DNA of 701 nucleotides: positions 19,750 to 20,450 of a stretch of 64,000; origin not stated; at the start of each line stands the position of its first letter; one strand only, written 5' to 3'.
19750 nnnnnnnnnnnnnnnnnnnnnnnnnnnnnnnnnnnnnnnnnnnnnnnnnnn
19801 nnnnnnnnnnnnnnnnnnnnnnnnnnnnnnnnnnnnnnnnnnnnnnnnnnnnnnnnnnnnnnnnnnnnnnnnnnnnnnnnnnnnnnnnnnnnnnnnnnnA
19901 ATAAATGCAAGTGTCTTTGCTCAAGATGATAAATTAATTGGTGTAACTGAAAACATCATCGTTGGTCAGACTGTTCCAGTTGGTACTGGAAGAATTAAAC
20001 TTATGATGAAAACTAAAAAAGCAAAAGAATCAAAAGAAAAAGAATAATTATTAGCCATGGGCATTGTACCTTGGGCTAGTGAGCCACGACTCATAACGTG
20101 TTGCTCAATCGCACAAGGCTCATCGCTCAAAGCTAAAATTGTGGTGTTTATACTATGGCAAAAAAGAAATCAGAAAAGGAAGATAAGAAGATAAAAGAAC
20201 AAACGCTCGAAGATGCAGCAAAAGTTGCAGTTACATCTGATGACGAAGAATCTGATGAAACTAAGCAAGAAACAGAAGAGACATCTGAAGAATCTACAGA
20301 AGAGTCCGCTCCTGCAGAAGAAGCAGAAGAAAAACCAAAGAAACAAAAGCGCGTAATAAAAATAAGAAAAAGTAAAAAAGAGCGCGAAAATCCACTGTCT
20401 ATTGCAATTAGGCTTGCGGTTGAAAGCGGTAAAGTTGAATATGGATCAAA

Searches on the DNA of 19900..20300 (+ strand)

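Call 11: search_rna_families(source=window, start=19900, end=20300, threshold=evalue, max_evalue=10, show_alignments=3)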
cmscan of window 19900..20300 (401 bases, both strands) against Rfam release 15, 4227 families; matches with E-value up to 10: 2.
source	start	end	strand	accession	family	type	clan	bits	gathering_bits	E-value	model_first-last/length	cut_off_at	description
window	20060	20122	+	RF03312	mir-880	Gene; miRNA;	-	22.2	80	0.025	1-78/78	no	mir-880 microRNA precursor family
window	20173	20242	+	RF01306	sR52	Gene; snRNA; snoRNA; CD-box;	-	13.5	50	2.2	1-60/60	no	Small nucleolar RNA sR52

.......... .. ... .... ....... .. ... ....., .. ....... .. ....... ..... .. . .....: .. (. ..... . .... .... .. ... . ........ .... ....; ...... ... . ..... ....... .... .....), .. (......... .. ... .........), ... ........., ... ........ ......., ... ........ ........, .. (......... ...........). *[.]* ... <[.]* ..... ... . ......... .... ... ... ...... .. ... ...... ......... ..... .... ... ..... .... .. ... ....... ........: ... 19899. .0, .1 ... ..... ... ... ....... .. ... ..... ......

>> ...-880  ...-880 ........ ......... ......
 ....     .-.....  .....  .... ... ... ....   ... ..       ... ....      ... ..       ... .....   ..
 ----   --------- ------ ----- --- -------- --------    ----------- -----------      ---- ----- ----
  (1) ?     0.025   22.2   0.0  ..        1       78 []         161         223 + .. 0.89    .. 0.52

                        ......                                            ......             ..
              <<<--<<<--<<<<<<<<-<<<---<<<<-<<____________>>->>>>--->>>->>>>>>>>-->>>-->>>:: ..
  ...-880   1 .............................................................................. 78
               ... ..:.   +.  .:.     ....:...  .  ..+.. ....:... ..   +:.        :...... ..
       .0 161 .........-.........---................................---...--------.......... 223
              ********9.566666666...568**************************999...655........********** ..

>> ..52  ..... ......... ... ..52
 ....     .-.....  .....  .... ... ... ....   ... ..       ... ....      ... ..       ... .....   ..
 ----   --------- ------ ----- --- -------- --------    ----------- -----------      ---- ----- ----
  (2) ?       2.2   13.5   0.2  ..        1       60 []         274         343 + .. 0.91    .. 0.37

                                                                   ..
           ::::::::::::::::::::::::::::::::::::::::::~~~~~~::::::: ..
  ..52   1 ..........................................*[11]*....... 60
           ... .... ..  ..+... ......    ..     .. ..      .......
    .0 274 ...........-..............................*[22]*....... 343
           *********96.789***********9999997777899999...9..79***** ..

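Call 31: search_dna_similar(query=window:20048-20154:+, collection=plasmids, mode=distant, max_evalue=10, max_rows=30)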
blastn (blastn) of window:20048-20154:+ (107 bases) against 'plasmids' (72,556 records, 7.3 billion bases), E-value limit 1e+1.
Records with a match: 1; places in all: 1; records where one place covers at least 80% of the query: 0.
Best place of each record, by identity: 80-90% 1.
By first word of the organism name: Rhizobium 1.
By predicted mobility (MOB-suite, as given by PLSDB): non-mobilizable 1.
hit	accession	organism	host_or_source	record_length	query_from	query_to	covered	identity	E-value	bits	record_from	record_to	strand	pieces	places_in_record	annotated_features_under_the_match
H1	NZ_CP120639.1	Rhizobium sp. 32-5/1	Vicia cracca,cell cilture,root nodule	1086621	48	78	29%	87.1%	9e-1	39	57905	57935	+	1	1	record has no annotation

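Call 32: search_dna_similar(query=window:20048-20154:+, collection=phages, mode=distant, max_evalue=10, max_rows=30)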
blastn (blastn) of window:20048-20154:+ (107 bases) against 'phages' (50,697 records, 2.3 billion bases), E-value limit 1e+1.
No match.

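Call 46: build_rna_model(alignment_id=A2)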
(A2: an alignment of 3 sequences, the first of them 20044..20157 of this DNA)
Model R1 built from alignment A2 (3 sequences, 119 columns); structure: RNAalifold consensus.
model positions 114; base pairs 23; branch points 0; effective number of sequences 1.27; information 0.589 bits per position. Calibrated on 0.2 Mb of random sequence (short: E-values are rough).
structure used (alignment columns):
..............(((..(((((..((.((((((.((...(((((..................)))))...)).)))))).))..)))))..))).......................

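Call 47: search_with_rna_model(model_id=R1, source=window, filters=off, max_evalue=10)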
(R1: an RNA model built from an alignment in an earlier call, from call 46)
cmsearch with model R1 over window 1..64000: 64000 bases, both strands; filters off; matches with E-value up to 10: 16.
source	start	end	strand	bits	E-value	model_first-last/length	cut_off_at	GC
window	20043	20157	+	132.9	2.9e-34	1-114/114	no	0.43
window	26903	27018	+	129.3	3.1e-33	1-114/114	no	0.39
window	327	427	+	93.3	4.5e-23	1-114/114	no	0.43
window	20031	20143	-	53.1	1.1e-11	1-114/114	no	0.42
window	26892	27004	-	48.8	1.7e-10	1-114/114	no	0.4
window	317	422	-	43.7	5e-09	1-114/114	no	0.41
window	38472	38530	+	17.1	0.16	1-114/114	no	0.2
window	21240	21275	-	15.3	0.53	1-114/114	no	0.19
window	34507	34566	+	13.6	1.6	1-114/114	no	0.33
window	14940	14981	+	13.5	1.8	1-114/114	no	0.29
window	63041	63081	-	12.1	4.4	1-114/114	no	0.29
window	8596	8686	+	12.1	4.4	1-114/114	no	0.38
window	51556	51601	-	12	4.6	1-114/114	no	0.33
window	62570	62632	-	11.9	4.9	1-114/114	no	0.24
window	33048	33128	+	11.6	6.1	1-114/114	no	0.28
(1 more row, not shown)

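Call 48: search_with_rna_model(model_id=R1, sources=[L037, L038, L039, L040, L044, L006, L007, L013, L014, L022, L024, L026, L029], max_evalue=10)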
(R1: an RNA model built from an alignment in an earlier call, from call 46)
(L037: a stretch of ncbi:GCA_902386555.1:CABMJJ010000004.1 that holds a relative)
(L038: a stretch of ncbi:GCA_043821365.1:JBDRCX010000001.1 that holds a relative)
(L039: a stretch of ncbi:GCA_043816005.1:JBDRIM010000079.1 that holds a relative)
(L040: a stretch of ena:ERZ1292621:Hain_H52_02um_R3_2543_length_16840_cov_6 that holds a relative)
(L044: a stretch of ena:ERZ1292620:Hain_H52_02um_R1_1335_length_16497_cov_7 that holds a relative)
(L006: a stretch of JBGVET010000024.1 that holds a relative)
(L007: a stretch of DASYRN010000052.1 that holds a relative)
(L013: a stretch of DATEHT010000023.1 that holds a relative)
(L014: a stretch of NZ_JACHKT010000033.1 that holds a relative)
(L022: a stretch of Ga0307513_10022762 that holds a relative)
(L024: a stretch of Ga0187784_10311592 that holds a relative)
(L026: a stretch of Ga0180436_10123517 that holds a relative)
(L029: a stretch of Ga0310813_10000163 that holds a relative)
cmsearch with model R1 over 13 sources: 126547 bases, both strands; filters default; matches with E-value up to 10: 17.
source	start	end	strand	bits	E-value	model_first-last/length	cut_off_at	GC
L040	1478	1578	+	93.4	8.6e-23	1-114/114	no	0.43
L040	1468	1573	-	43.7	9.7e-09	1-114/114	no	0.41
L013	5166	5259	+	34.9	3.1e-06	1-114/114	no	0.46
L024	250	358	-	34.1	5.2e-06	1-114/114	no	0.51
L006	6277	6369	+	30.7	4.6e-05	1-114/114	no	0.4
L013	5154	5250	-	29.7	8.8e-05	1-114/114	no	0.46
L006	6266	6355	-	29.2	0.00013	1-114/114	no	0.39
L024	270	351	+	29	0.00014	11-96/114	no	0.54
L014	1089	1258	-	26.5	0.00071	1-114/114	no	0.33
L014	1092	1266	+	22.1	0.012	1-114/114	no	0.33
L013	488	584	-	19.5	0.068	11-91/114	no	0.58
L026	1381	1462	+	18.7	0.12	17-85/114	no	0.54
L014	3922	4022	-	18.6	0.13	1-114/114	no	0.34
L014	3943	4027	+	17.7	0.22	1-114/114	no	0.35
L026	1382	1454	-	17.1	0.32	11-91/114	no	0.56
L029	12807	12874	-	16.3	0.54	11-91/114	no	0.56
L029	12807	12874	+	16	0.68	11-91/114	no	0.56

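Call 67: search_with_rna_model(model_id=R1, sources=[L110, L111, L106, L108, L105], max_evalue=1, filters=off)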
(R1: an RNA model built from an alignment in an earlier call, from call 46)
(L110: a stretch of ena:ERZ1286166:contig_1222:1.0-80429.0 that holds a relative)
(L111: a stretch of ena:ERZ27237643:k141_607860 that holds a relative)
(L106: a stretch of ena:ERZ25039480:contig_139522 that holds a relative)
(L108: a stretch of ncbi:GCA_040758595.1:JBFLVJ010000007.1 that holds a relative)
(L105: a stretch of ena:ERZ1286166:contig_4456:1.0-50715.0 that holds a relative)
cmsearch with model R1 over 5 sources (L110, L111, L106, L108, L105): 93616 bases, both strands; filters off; matches with E-value up to 1: 6.
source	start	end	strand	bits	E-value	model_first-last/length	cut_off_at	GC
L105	6652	6766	+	132.9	4.2e-34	1-114/114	no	0.43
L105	13504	13619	+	129.3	4.5e-33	1-114/114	no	0.39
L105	6641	6752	-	54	8.6e-12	1-114/114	no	0.44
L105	13493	13605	-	48.8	2.5e-10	1-114/114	no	0.4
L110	21262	21349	-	16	0.5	1-114/114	no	0.24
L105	7848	7883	-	15.3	0.78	1-114/114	no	0.19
